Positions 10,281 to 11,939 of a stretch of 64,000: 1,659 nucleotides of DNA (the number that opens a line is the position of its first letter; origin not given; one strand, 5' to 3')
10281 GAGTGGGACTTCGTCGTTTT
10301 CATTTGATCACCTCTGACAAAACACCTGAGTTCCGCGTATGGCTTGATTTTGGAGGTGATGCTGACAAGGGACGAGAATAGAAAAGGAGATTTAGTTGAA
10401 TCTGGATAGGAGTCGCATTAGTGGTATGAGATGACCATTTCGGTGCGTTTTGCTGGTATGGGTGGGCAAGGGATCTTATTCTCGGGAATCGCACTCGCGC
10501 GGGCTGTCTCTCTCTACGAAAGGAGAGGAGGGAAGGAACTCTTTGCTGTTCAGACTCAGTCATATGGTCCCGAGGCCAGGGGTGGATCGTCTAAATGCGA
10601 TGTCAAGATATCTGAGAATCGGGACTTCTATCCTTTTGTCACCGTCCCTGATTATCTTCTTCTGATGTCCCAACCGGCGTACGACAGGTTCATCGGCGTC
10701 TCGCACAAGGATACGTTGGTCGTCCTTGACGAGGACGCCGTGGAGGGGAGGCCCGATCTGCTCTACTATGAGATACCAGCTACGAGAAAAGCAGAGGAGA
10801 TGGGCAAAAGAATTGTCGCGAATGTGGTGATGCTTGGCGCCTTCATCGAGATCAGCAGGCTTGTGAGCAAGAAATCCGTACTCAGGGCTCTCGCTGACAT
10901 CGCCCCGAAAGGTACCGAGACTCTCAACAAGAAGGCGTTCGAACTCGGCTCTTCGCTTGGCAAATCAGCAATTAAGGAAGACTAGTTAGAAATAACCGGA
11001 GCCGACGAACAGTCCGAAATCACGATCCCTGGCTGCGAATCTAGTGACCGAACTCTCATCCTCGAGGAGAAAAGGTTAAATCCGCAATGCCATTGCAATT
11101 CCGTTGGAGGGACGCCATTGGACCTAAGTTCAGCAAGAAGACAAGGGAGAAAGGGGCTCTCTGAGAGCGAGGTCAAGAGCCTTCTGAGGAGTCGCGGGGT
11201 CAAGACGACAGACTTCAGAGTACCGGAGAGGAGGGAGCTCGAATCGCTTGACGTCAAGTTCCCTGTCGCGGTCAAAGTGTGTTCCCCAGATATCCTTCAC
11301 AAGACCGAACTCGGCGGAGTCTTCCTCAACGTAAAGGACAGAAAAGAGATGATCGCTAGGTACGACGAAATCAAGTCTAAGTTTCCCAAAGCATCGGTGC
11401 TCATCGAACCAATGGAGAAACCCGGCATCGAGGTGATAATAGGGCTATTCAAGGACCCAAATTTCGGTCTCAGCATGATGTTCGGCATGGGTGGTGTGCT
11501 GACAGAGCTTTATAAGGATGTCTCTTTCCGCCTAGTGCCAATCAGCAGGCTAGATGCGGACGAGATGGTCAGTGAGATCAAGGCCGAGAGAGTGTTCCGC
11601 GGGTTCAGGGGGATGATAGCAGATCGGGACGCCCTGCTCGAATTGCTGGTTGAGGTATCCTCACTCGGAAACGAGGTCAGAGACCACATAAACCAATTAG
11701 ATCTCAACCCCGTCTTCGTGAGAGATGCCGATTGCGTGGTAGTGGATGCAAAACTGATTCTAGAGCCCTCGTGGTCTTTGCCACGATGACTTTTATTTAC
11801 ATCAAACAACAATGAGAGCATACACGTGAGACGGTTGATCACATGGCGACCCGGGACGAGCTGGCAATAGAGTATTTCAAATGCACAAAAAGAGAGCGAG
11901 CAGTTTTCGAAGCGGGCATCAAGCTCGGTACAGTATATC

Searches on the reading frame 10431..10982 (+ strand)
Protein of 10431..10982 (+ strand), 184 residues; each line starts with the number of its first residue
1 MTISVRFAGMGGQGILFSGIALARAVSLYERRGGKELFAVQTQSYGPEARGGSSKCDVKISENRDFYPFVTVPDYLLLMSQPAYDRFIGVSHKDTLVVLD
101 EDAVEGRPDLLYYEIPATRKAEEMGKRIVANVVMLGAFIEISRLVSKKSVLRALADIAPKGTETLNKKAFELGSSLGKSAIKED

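Call 25: search_protein_families(library=ncbifam, proteins=[window:10431-10982:+])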
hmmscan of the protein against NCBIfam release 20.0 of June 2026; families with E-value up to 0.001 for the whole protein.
window:10431-10982:+ (184 aa): 17 families
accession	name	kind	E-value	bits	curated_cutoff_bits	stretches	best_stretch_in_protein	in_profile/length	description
NF006323.0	PRK08537.1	equivalog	5.6e-52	175.7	235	1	4-177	4-178/181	2-oxoacid:ferredoxin oxidoreductase subunit gamma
NF006211.0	PRK08338.1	equivalog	8.2e-27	93.8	239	1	4-177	2-168/170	2-oxoacid:ferredoxin oxidoreductase subunit gamma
NF006275.0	PRK08441.1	equivalog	2e-21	76.4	216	1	2-182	2-183/185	2-oxoglutarate-acceptor oxidoreductase subunit OorC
TIGR02175.1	PorC_KorC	subfamily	6.7e-14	52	81.1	1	3-173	2-171/177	2-oxoacid:acceptor oxidoreductase, gamma subunit, pyruvate/2-ketoisovalerate family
TIGR03710.1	OAFO_sf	subfamily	4.4e-13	48.7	482.75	1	3-181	2-177/561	2-oxoacid:acceptor oxidoreductase subunit alpha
NF005325.0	PRK06853.1-5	equivalog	1e-09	38.4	230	1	112-175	127-189/192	indolepyruvate oxidoreductase subunit beta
NF005323.0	PRK06853.1-3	equivalog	2.1e-09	37.6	238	1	114-175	133-193/197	indolepyruvate oxidoreductase subunit beta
NF040683.1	PorC_Meth_Thtga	equivalog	2.3e-08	34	270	1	3-172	2-168/177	pyruvate synthase subunit PorC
NF045762.1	PhenlGlyoxDHPadE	equivalog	4.1e-08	33.3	300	1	4-158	3-159/187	NADH-dependent phenylglyoxylate dehydrogenase subunit gamma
NF006321.0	PRK08534.1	equivalog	3.2e-07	30.2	225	1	3-170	2-170/181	pyruvate ferredoxin oxidoreductase subunit gamma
TIGR03334.1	IOR_beta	equivalog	5.4e-07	29.7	205.8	1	115-174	128-188/189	indolepyruvate ferredoxin oxidoreductase subunit beta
NF005328.0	PRK06853.2-2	equivalog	5.6e-07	29.5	240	0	3-102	4-97/192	indolepyruvate oxidoreductase subunit beta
NF005324.0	PRK06853.1-4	equivalog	7.1e-07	29.3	222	0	115-181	125-193/196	indolepyruvate oxidoreductase subunit beta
NF005322.0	PRK06853.1-2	equivalog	9.3e-07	28.8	237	1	114-178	131-194/197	indolepyruvate oxidoreductase subunit beta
NF004917.0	PRK06274.1-3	equivalog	4.9e-05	23.3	284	0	109-173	126-189/203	indolepyruvate oxidoreductase subunit beta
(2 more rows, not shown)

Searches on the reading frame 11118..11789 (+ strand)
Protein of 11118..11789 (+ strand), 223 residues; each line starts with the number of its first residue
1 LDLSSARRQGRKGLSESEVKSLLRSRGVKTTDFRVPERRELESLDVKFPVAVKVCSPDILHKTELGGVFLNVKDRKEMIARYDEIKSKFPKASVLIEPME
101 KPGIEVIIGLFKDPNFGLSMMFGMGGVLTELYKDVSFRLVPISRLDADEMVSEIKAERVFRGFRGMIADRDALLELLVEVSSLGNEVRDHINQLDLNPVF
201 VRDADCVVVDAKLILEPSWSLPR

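Call 25: search_protein_families(library=ncbifam, proteins=[window:11118-11789:+])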
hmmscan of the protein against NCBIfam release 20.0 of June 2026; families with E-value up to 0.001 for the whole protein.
window:11118-11789:+ (223 aa): 3 families
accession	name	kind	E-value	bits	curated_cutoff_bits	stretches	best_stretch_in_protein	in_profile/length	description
NF045494.1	AcCoALig_Archglob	equivalog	3e-48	164.7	1200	1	14-214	3-204/665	acetate--CoA ligase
NF045492.1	HydPropCoALig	equivalog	1.9e-47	162.1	1300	1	11-216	16-230/700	3-hydroxypropionate--CoA ligase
NF045493.1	HydDutCoALig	equivalog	8.9e-36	123.7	1300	1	5-215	476-698/698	4-hydroxybutyrate--CoA ligase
